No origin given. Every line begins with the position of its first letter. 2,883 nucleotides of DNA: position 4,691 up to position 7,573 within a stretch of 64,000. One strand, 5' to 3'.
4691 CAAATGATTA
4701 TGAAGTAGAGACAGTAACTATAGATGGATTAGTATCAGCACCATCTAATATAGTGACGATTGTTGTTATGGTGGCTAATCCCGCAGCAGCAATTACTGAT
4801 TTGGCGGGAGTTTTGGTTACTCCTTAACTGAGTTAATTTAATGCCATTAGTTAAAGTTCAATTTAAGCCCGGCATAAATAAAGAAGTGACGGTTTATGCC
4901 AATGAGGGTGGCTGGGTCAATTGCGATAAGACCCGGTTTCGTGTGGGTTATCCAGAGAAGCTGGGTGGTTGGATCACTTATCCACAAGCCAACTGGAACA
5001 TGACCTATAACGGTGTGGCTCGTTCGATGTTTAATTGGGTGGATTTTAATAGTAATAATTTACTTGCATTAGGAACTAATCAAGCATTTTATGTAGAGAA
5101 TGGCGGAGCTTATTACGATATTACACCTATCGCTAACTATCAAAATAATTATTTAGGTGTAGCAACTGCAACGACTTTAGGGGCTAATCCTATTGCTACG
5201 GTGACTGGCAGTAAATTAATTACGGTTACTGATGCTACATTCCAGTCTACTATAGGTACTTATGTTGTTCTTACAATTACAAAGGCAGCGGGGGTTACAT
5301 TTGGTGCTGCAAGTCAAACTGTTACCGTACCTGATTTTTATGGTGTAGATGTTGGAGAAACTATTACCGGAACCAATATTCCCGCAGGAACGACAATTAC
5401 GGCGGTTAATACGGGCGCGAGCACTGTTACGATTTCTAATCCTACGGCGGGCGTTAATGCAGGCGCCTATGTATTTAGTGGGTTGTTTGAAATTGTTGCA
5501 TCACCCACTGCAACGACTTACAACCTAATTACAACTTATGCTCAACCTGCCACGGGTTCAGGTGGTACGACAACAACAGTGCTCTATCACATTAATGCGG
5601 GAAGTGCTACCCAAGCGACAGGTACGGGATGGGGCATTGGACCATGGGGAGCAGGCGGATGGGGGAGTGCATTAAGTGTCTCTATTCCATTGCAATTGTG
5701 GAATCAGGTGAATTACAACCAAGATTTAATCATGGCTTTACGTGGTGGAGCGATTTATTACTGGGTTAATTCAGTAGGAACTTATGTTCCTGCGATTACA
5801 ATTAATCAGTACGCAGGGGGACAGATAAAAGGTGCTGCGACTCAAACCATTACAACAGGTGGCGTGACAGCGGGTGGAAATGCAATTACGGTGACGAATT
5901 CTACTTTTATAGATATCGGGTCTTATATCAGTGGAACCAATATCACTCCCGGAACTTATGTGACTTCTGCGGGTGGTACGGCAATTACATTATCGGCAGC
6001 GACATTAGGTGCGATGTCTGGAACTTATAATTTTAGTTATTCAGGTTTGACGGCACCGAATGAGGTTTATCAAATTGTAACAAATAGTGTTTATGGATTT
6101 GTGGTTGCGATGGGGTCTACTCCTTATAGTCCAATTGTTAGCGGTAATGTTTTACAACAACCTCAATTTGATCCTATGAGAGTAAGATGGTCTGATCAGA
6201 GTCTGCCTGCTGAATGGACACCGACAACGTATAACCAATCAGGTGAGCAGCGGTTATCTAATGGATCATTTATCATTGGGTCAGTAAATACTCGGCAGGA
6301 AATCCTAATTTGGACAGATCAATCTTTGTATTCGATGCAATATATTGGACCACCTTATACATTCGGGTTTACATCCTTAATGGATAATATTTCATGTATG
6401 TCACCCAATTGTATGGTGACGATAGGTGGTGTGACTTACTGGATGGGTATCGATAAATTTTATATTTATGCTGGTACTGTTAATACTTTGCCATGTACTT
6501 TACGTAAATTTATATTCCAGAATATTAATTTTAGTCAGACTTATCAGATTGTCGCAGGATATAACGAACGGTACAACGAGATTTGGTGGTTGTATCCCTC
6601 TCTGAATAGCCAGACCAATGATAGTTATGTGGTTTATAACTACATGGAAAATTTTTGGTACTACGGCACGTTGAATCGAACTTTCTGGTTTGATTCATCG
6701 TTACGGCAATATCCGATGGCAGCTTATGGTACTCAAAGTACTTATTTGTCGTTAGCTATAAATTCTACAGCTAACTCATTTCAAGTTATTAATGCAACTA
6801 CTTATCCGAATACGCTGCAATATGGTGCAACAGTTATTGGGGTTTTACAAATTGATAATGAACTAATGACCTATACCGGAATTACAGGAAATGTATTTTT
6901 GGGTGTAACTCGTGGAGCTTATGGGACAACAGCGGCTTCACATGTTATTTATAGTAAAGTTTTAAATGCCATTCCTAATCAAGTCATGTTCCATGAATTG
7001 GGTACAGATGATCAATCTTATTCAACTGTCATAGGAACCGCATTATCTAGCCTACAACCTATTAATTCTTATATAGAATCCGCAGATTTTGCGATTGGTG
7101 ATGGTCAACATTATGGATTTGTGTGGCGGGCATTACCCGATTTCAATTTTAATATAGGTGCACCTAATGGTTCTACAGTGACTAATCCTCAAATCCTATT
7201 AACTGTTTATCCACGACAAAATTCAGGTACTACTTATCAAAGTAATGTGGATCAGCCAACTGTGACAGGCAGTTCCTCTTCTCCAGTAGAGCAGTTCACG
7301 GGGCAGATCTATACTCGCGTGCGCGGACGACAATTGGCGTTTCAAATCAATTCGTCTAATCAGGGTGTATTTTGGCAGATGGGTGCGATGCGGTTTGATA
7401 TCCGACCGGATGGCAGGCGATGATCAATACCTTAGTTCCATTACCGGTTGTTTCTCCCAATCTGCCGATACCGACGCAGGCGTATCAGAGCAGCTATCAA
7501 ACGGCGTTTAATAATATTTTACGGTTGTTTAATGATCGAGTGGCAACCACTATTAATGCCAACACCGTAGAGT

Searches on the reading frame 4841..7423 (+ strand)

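Call 40: search_protein_families(library=phrogs, proteins=[window:4841-7423:+], max_evalue=0.001)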
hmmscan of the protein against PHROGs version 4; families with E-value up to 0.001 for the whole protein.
window:4841-7423:+ (860 aa): 2 families
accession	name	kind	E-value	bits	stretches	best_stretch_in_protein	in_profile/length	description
phrog_3287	-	head and packaging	2.3e-56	192.7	1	3-860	5-524/524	virion structural protein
phrog_7578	-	unknown function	0.00084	19.4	0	632-709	24-99/300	-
